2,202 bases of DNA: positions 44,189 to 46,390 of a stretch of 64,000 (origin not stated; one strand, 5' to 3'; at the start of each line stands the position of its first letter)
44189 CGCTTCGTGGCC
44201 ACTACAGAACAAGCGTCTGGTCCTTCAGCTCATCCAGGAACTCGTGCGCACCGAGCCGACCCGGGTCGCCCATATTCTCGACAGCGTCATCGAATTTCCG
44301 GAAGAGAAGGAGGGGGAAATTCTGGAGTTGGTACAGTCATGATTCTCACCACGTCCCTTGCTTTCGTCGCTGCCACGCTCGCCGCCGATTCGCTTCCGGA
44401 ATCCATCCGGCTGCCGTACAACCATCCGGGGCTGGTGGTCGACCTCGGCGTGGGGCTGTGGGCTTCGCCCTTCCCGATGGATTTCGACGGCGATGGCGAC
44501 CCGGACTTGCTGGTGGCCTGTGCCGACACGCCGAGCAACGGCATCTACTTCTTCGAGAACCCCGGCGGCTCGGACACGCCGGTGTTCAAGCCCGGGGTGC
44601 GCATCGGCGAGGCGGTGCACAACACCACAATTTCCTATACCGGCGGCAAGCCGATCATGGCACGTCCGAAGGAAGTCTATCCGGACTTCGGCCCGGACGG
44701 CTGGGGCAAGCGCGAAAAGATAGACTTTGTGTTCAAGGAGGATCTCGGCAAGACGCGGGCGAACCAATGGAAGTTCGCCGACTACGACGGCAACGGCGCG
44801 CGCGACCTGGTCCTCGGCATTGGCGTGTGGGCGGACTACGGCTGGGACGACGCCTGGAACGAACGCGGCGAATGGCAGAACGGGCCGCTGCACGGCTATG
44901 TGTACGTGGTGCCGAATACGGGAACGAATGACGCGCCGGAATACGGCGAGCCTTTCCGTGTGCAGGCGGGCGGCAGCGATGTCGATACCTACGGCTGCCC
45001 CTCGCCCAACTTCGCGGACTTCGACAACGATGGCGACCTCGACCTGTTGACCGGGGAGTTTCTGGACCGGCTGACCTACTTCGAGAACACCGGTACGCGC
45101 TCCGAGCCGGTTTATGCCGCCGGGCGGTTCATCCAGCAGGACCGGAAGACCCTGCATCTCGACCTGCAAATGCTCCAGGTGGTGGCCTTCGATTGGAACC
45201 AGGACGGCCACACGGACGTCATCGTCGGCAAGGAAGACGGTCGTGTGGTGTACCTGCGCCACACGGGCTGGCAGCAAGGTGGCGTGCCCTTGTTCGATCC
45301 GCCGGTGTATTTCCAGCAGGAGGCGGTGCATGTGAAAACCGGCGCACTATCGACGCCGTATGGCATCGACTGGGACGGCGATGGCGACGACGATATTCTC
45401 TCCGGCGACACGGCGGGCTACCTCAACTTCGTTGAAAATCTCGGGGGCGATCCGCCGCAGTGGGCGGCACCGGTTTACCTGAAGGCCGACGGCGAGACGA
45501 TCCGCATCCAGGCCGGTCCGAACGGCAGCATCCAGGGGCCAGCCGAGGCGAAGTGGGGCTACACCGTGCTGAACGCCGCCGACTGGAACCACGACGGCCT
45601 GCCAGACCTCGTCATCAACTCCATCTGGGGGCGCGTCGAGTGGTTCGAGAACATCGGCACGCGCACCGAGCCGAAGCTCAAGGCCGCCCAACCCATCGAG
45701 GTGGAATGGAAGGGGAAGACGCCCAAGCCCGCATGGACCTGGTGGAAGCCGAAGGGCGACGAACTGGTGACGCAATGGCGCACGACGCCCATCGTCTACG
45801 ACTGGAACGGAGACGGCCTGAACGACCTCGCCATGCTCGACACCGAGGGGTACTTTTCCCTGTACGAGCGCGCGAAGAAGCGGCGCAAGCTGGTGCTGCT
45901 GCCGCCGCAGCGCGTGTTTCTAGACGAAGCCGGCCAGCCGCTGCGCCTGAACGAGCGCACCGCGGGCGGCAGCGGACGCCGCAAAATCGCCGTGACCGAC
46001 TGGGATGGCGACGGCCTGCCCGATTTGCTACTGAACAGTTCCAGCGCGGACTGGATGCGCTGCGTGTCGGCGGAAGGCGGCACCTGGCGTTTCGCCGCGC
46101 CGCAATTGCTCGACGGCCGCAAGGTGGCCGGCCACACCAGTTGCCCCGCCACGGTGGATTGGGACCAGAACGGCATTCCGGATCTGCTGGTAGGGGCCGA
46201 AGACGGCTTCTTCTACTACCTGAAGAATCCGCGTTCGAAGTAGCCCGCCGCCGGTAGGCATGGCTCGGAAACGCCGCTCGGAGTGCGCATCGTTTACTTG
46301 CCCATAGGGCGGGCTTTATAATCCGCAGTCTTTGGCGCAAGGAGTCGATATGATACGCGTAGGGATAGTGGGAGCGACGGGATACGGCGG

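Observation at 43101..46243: GHKL/MORC-like ATPase whose stop overlaps (ATGA) the start of a secreted FG-GAP beta-propeller gene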

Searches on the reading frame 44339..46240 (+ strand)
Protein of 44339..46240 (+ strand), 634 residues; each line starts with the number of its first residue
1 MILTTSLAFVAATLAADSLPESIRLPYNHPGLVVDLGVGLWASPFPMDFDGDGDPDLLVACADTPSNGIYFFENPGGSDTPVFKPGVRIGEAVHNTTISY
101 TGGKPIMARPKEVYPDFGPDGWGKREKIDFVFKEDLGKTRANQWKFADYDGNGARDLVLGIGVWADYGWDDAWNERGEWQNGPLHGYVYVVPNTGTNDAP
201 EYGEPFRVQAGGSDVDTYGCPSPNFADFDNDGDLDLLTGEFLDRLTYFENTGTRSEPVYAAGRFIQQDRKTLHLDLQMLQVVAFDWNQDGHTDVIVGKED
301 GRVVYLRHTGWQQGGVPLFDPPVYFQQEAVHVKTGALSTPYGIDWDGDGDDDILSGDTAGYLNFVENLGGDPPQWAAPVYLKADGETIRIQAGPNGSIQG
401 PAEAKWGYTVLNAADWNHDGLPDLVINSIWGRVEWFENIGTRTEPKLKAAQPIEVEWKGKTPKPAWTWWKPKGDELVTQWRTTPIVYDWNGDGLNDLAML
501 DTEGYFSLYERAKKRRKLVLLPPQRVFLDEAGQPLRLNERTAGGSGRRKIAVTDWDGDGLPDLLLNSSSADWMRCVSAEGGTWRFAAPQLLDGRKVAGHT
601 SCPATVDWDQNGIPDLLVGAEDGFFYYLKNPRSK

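Call 7: search_protein_families(library=pfam, proteins=[window:44339-46240:+], max_evalue=0.01)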
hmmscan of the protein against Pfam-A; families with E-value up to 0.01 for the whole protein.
window:44339-46240:+ (634 aa): 5 families
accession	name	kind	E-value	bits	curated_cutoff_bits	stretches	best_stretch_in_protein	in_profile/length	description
PF13517.12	FG-GAP_3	-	5.2e-32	110.7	26.9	5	554-618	1-61/61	FG-GAP-like repeat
PF01839.29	FG-GAP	-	1.9e-13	50.4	22.1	0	48-60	9-21/37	FG-GAP repeat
PF23743.1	Beta-prop_BBS7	-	6.2e-06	26.2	27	0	281-303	224-246/299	BBS7 beta-propeller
PF12256.14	TcdB_toxin_midN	-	6.4e-05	22.8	24.8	0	550-591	30-72/181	Insecticide toxin TcdB middle/N-terminal region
PF14783.12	BBS2_Mid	-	0.001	19.6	27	0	277-303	79-105/108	Ciliary BBSome complex subunit 2, middle region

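Call 8: search_protein_families(library=padloc, proteins=[window:44339-46240:+], max_evalue=0.01)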
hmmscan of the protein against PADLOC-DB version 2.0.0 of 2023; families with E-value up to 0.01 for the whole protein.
window:44339-46240:+ (634 aa): 0 families

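Call 9: search_protein_families(library=ncbifam, proteins=[window:44339-46240:+], max_evalue=0.01)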
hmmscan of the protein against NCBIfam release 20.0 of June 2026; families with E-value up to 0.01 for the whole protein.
window:44339-46240:+ (634 aa): 0 families

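Call 42: find_homologous_proteins(query=window:44339-46240:+)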
Query window:44339-46240:+ (634 aa): 6867 proteins with E <= 0.001 among 8000 candidates; the best 120 are listed.
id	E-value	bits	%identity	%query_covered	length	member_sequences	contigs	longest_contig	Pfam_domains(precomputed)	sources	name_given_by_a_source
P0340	0.0e+0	1514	100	100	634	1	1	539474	PF01839.30,PF13517.13,PF23743.2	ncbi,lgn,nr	ncbi:MAG: VCBS repeat-containing protein [Candidatus Hydrogenedens sp.]|nr:VCBS repeat-containing pr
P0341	0.0e+0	1266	83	99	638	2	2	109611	PF01839.30,PF13517.13,PF23743.2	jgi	jgi:hypothetical protein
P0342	0.0e+0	1083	72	100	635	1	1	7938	PF01839.30,PF13517.13,PF14783.13,PF23743.2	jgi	-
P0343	8.3e-279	945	64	97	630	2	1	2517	PF01839.30,PF13517.13,PF14783.13,PF23743.2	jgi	-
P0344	2.5e-276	937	65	97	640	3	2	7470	PF01839.30,PF13517.13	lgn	-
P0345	4.2e-276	936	64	100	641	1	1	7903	PF01839.30,PF13517.13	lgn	-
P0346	9.3e-276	935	62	100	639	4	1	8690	PF01839.30,PF12256.15,PF13517.13,PF14783.13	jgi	jgi:hypothetical protein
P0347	1.4e-275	934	66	97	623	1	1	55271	PF01839.30,PF12256.15,PF13517.13,PF14783.13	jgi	jgi:hypothetical protein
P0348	1.0e-273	928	64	97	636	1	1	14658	PF01839.30,PF13517.13,PF23743.2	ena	-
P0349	2.4e-273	927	63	100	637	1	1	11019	PF01839.30,PF13517.13,PF14783.13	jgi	jgi:hypothetical protein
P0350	5.4e-273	926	62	100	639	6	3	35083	PF01839.30,PF13517.13,PF14783.13,PF23743.2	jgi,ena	-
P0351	1.2e-271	921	64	96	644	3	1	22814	PF01839.30,PF13517.13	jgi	jgi:hypothetical protein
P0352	3.8e-271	920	63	98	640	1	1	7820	PF01839.30,PF13517.13,PF23743.2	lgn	-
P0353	3.0e-270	917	63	100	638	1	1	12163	PF01839.30,PF13517.13,PF23743.2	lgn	-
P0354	5.1e-270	916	62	99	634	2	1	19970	PF01839.30,PF13517.13,PF14783.13,PF23743.2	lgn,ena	-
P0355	8.2e-270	915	62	99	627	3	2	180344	PF01839.30,PF12256.15,PF13517.13,PF14783.13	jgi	-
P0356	1.1e-269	915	63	96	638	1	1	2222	PF01839.30,PF13517.13,PF14783.13,PF23743.2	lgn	-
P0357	1.2e-269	915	62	98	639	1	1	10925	PF01839.30,PF12256.15,PF13517.13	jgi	-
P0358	1.5e-269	914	63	100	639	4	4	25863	PF01839.30,PF13517.13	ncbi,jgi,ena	-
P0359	3.5e-269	913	62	100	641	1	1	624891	PF01839.30,PF12256.15,PF13517.13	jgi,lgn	jgi:hypothetical protein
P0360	6.9e-269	912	63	99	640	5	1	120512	PF01839.30,PF13517.13,PF14783.13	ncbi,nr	ncbi:MAG TPA: VCBS repeat-containing protein [Candidatus Hydrogenedentes bacterium]|nr:VCBS repeat-c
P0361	1.6e-267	908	63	97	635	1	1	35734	PF01839.30,PF12256.15,PF13517.13,PF14783.13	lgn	-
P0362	2.5e-267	907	62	100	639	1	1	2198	PF01839.30,PF12256.15,PF13517.13,PF23743.2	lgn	-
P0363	7.5e-267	905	60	99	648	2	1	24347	PF01839.30,PF13517.13,PF23743.2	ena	-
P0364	1.2e-266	905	60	100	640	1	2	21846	PF01839.30,PF12256.15,PF13517.13,PF23743.2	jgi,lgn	jgi:hypothetical protein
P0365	1.4e-266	905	61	100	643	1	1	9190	PF01839.30,PF13517.13,PF14783.13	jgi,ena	-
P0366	1.4e-266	904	63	97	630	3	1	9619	PF01839.30,PF13517.13,PF14783.13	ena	-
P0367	1.1e-265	902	61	100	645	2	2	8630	PF01839.30,PF13517.13,PF23743.2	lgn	-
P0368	1.8e-265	901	61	98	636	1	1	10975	PF01839.30,PF12256.15,PF13517.13,PF14783.13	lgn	-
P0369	2.5e-265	900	62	100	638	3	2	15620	PF01839.30,PF13517.13,PF14783.13,PF23743.2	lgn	-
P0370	5.3e-265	899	63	99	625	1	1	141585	PF01839.30,PF13517.13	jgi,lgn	-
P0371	9.1e-265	899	61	100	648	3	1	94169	PF01839.30,PF13517.13,PF14783.13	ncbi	-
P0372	1.7e-264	898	63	96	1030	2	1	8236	PF01839.30,PF13517.13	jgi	jgi:hypothetical protein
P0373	2.2e-264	897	63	99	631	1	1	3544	PF01839.30,PF13517.13,PF23743.2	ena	-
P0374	6.7e-264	896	60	100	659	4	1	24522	PF01839.30,PF13517.13,PF14783.13,PF23743.2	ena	-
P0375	8.3e-264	895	63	96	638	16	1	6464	PF01839.30,PF13517.13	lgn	-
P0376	8.5e-264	895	60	99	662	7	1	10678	PF01839.30,PF13517.13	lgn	-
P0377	4.6e-263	893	60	100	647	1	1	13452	PF01839.30,PF13517.13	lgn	-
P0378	4.7e-263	893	60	99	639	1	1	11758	PF01839.30,PF13517.13,PF23743.2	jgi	jgi:hypothetical protein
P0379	6.8e-263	892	62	97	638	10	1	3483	PF01839.30,PF13517.13,PF23743.2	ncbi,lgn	-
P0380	1.2e-262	891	62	96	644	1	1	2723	PF01839.30,PF13517.13,PF14783.13,PF23743.2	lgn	-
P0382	2.9e-261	887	62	96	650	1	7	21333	PF01839.30,PF13517.13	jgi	jgi:hypothetical protein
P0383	4.5e-261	886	60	100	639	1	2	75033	PF01839.30,PF13517.13,PF23743.2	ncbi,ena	-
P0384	6.5e-261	886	60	99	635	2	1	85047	PF01839.30,PF13517.13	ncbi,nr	ncbi:MAG: VCBS repeat-containing protein [Candidatus Hydrogenedentes bacterium]|nr:VCBS repeat-conta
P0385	1.4e-260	885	60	100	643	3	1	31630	PF01839.30,PF13517.13,PF14783.13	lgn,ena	-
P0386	1.4e-260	885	61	99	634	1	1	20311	PF01839.30,PF13517.13,PF14783.13,PF23743.2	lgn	-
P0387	1.4e-260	885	60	100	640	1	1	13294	PF01839.30,PF13517.13,PF14783.13,PF23743.2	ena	-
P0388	3.0e-260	884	61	96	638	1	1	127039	PF01839.30,PF12256.15,PF13517.13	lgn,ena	-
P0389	5.4e-260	883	61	96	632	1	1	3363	PF01839.30,PF13517.13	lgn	-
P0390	3.0e-259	880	61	98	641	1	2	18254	PF01839.30,PF12256.15,PF13517.13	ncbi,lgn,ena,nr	ncbi:MAG: hypothetical protein COA73_13450 [Candidatus Hydrogenedentota bacterium]|nr:MAG: hypotheti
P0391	4.0e-259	880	62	97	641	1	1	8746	PF01839.30,PF13517.13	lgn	-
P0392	9.1e-259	879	60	100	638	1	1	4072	PF01839.30,PF12256.15,PF13517.13,PF23743.2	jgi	-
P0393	1.1e-258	878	62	96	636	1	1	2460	PF01839.30,PF12256.15,PF13517.13,PF23743.2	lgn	-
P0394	1.3e-258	878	61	100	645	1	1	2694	PF01839.30,PF12256.15,PF13517.13,PF14783.13,PF23743.2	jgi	-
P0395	1.8e-258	878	58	100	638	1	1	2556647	PF01839.30,PF13517.13,PF14783.13,PF23743.2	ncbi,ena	-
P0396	2.0e-258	878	59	99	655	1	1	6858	PF01839.30,PF13517.13,PF14783.13,PF23743.2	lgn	-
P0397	3.0e-258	877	59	98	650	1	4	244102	PF01839.30,PF13517.13,PF23743.2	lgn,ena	-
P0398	3.2e-258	877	60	100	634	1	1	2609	PF01839.30,PF13517.13,PF14783.13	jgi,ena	-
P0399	5.3e-258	876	59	99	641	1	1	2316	PF01839.30,PF13517.13,PF14783.13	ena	-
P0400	6.5e-258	876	62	96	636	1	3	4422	PF01839.30,PF12256.15,PF13517.13,PF23743.2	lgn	-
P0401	8.1e-258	876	62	99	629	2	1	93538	PF01839.30,PF13517.13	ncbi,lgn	-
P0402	9.3e-258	875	59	100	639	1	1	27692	PF01839.30,PF13517.13,PF23743.2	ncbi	ncbi:MAG: VCBS repeat-containing protein [Candidatus Hydrogenedentota bacterium]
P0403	1.0e-257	875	59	100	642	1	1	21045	PF01839.30,PF13517.13,PF14783.13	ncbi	-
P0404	1.2e-257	875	59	99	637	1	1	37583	PF01839.30,PF13517.13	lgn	-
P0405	2.9e-257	874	60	98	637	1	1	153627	PF01839.30,PF13517.13,PF14783.13,PF23743.2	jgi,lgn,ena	-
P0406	6.7e-257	873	58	100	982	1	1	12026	PF01839.30,PF13859.13,PF13517.13,PF13088.13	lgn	-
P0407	6.7e-257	873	61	97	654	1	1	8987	PF01839.30,PF13517.13,PF14783.13,PF23743.2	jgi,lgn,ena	-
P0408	8.6e-257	872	60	98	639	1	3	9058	PF01839.30,PF13517.13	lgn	-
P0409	1.7e-256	871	60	100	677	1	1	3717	PF01839.30,PF13517.13,PF14783.13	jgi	-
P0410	3.7e-256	870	60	100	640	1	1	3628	PF01839.30,PF13517.13,PF14783.13,PF23743.2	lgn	-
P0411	3.8e-256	870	59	99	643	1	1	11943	PF01839.30,PF13517.13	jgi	-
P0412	1.9e-255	868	59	100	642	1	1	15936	PF01839.30,PF13517.13,PF14783.13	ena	-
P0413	2.6e-255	867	59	98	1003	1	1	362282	PF01839.30,PF13517.13,PF13088.13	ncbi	-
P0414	3.1e-255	867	58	100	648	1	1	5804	PF01839.30,PF13517.13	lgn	-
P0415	4.4e-255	867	58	99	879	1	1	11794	PF01839.30,PF12256.15,PF13517.13,PF13385.14,PF02210.32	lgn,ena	-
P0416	7.5e-255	866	50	96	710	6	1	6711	PF01839.30,PF13517.13,PF14783.13,PF23743.2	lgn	-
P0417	2.1e-254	864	60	99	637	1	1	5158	PF01839.30,PF12256.15,PF13517.13,PF14783.13,PF23743.2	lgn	-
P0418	3.2e-254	864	60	96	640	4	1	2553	PF01839.30,PF13517.13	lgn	-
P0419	7.4e-254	862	59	100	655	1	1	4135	PF01839.30,PF13517.13,PF14783.13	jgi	-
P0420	8.6e-254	862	59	99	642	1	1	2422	PF01839.30,PF12256.15,PF13517.13,PF14783.13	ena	-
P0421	1.3e-253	862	59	99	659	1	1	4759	PF01839.30,PF12256.15,PF13517.13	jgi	jgi:hypothetical protein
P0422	3.7e-253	860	60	97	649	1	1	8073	PF01839.30,PF12256.15,PF13517.13,PF14783.13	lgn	-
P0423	4.9e-253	860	60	96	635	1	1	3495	PF01839.30,PF12256.15,PF13517.13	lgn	-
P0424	5.3e-253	860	61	97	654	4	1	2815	PF01839.30,PF13517.13,PF14783.13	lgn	-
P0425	5.3e-253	860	58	100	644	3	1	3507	PF01839.30,PF12256.15,PF13517.13,PF14783.13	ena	-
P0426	7.6e-253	859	60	100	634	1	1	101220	PF01839.30,PF13517.13,PF14783.13,PF23743.2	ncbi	-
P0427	8.2e-253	859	58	98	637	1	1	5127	PF01839.30,PF12256.15,PF13517.13,PF14783.13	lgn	-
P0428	1.6e-252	858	59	100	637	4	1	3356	PF01839.30,PF13517.13,PF14783.13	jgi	-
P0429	3.5e-252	857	59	100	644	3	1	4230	PF01839.30,PF13517.13,PF14783.13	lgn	-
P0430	6.7e-252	856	60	96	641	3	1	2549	PF01839.30,PF13517.13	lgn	-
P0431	6.9e-252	856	61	97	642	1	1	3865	PF01839.30,PF13517.13,PF14783.13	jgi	jgi:hypothetical protein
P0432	7.5e-252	856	62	96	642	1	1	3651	PF01839.30,PF13517.13,PF14783.13,PF23743.2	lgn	-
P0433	9.5e-252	855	61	99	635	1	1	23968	PF01839.30,PF12256.15,PF13517.13,PF14783.13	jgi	jgi:hypothetical protein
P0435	1.4e-251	855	58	96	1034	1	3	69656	PF01839.30,PF13517.13,PF13088.13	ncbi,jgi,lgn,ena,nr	ncbi:MAG TPA: FG-GAP-like repeat-containing protein [Sedimentisphaerales bacterium]|nr:FG-GAP-like r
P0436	2.0e-251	854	58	96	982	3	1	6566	PF01839.30,PF13859.13,PF13517.13,PF13088.13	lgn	-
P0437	4.4e-251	853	57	100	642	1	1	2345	PF01839.30,PF13517.13,PF14783.13,PF23743.2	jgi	jgi:hypothetical protein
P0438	6.7e-251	853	60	96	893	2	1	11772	PF01839.30,PF13517.13,PF13385.14,PF14783.13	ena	-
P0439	6.9e-251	853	58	100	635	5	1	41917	PF01839.30,PF12256.15,PF13517.13,PF23743.2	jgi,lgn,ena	-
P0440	1.0e-250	852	59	96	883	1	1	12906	PF01839.30,PF13517.13,PF13385.14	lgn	-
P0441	1.2e-250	852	59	99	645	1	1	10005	PF01839.30,PF13517.13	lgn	-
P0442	1.3e-250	852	59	99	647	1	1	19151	PF01839.30,PF13517.13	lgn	-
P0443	1.3e-250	852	59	98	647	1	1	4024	PF01839.30,PF12256.15,PF13517.13,PF14783.13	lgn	-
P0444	1.5e-250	852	57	100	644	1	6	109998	PF01839.30,PF13517.13,PF14783.13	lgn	-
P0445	1.5e-250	852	59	100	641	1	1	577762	PF01839.30,PF13517.13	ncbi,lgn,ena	-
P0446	1.6e-250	851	61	96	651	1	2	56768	PF01839.30,PF12256.15,PF13517.13,PF14783.13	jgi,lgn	jgi:hypothetical protein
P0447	1.9e-250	851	59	100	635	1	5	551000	PF01839.30,PF12256.15,PF13517.13,PF14783.13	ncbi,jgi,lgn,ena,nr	ncbi:MAG TPA: VCBS repeat-containing protein [Candidatus Bathyarchaeia archaeon]|nr:VCBS repeat-cont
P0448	1.9e-250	851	59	100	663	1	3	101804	PF01839.30,PF13517.13,PF14783.13,PF23743.2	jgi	-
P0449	2.4e-250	851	59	99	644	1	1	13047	PF01839.30,PF12256.15,PF13517.13,PF14783.13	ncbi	-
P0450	2.4e-250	851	59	100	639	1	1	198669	PF01839.30,PF12256.15,PF13517.13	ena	-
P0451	3.3e-250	850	60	96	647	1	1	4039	PF01839.30,PF13517.13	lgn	-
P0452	3.4e-250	850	59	96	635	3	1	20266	PF01839.30,PF12256.15,PF13517.13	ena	-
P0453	3.8e-250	850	57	99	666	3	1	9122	PF01839.30,PF13517.13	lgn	-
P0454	4.1e-250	850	59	100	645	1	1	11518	PF01839.30,PF13517.13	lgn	-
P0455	5.2e-250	850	59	100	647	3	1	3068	PF01839.30,PF12256.15,PF13517.13,PF14783.13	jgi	jgi:hypothetical protein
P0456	1.1e-249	849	59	96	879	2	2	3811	PF01839.30,PF12256.15,PF13517.13,PF13385.14,PF14783.13,PF02210.32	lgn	-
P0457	1.2e-249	849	59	100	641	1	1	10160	PF01839.30,PF12256.15,PF13517.13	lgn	-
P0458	1.5e-249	848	58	99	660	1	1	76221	PF01839.30,PF13517.13,PF14783.13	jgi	jgi:FG-GAP-like repeat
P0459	2.0e-249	848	57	100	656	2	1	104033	PF01839.30,PF13517.13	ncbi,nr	ncbi:MAG: hypothetical protein CMJ64_02635 [Planctomycetaceae bacterium]|nr:hypothetical protein [Pl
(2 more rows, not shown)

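Call 43: find_encoding_contigs(protein=P0341, flank=6000, max_places=3)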
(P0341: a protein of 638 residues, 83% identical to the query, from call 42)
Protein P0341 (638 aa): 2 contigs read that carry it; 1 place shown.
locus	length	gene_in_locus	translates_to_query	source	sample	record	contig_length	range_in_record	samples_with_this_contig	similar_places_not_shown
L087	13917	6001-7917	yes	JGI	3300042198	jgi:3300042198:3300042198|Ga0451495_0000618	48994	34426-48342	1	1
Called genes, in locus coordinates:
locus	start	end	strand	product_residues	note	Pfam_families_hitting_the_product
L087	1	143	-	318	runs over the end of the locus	PF01118:Semialdhyde_dh, PF02774:Semialdhyde_dhC, PF22698:Semialdhyde_dhC_1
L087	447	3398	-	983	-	PF00133:tRNA-synt_1, PF09334:tRNA-synt_1g, PF13603:tRNA-synt_1_2, PF00133:tRNA-synt_1 (weak), PF08264:Anticodon_1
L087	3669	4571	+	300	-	-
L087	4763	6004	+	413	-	PF13589:HATPase_c_3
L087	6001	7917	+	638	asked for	PF01839:FG-GAP (faint), PF23743:Beta-prop_BBS7 (faint), PF13517:FG-GAP_3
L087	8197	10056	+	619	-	PF00144:Beta-lactamase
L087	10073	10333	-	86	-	-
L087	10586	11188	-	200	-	PF02525:Flavodoxin_2, PF03358:FMN_red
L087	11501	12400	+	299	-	PF01575:MaoC_dehydratas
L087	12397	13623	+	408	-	PF00724:Oxidored_FMN, PF13378:MR_MLE_C (faint)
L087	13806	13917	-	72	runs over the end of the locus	PF01176:eIF-1a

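Call 44: find_encoding_contigs(protein=P0360, flank=6000, max_places=2)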
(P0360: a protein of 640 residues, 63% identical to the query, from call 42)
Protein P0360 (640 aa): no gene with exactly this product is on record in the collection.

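Call 45: find_encoding_contigs(protein=P0347, flank=6000, max_places=2)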
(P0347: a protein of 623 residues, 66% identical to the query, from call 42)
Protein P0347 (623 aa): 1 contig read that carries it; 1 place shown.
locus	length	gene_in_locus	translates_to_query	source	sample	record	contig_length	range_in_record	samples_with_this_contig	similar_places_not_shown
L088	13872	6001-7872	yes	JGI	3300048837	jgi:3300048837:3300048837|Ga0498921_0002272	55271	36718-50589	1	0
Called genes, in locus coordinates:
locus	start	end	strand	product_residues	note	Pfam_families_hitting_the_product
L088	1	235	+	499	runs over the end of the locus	PF03060:NMO, PF21607:FabD_helical_ins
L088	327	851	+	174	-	PF01252:Peptidase_A8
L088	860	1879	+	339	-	PF00561:Abhydrolase_1, PF12146:Hydrolase_4, PF12697:Abhydrolase_6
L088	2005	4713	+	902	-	-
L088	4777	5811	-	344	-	-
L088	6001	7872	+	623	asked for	PF01839:FG-GAP (faint), PF12256:TcdB_toxin_midN (faint), PF14783:BBS2_Mid (faint), PF13517:FG-GAP_3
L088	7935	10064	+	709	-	-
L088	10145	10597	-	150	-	PF07963:N_methyl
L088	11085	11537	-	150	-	PF07963:N_methyl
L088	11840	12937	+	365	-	PF14583:Pectate_lyase22 (faint), PF26549:Tricorn_N (faint)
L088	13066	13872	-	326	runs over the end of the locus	PF16670:PI-PLC-C1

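Call 72: find_related_loci(query=window:44339-46240:+, collection=metagenome_contigs, flank=6000)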
Query window:44339-46240:+ (634 aa) in metagenome_contigs; peptide patterns used: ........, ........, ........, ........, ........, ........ (x = any residue, [..] = any of these).
600 stretches matched a pattern (row limit reached: there are more); 89 encode a relative of the query (tblastn E <= 1e-3); the best 80 are kept; 80 distinct loci.
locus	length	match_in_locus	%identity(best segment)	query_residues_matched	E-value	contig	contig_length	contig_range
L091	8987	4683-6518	61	22-633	0e+0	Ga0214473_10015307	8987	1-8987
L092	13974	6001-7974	55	1-630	0e+0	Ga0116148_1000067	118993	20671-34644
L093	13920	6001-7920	56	3-634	0e+0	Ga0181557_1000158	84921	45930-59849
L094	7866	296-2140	55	24-630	0e+0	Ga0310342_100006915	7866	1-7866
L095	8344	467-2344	56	6-633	0e+0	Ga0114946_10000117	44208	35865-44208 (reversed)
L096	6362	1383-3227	55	24-630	0e+0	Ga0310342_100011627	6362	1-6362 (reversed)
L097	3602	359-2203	56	24-634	0e+0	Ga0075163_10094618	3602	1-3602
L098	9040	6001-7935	57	1-631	0e+0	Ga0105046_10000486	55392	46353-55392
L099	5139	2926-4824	55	1-634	0e+0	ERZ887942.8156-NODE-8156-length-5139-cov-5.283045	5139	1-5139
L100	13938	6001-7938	57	24-634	0e+0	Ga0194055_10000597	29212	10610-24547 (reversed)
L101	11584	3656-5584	52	7-634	0e+0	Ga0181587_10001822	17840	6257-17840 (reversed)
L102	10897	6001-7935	53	10-634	0e+0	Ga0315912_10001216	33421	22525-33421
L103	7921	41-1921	55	6-634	0e+0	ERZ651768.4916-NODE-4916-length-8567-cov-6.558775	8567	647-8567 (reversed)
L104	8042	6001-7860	55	24-630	0e+0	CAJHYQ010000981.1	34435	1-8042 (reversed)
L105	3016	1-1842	54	35-634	0e+0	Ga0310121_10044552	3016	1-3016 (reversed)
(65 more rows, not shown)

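Call 77: search_solved_structures(query=window:44339-46240:+, max_evalue=0.01)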
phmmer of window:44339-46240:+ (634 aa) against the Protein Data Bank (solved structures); distinct sequences matched with E-value up to 0.01: 0.
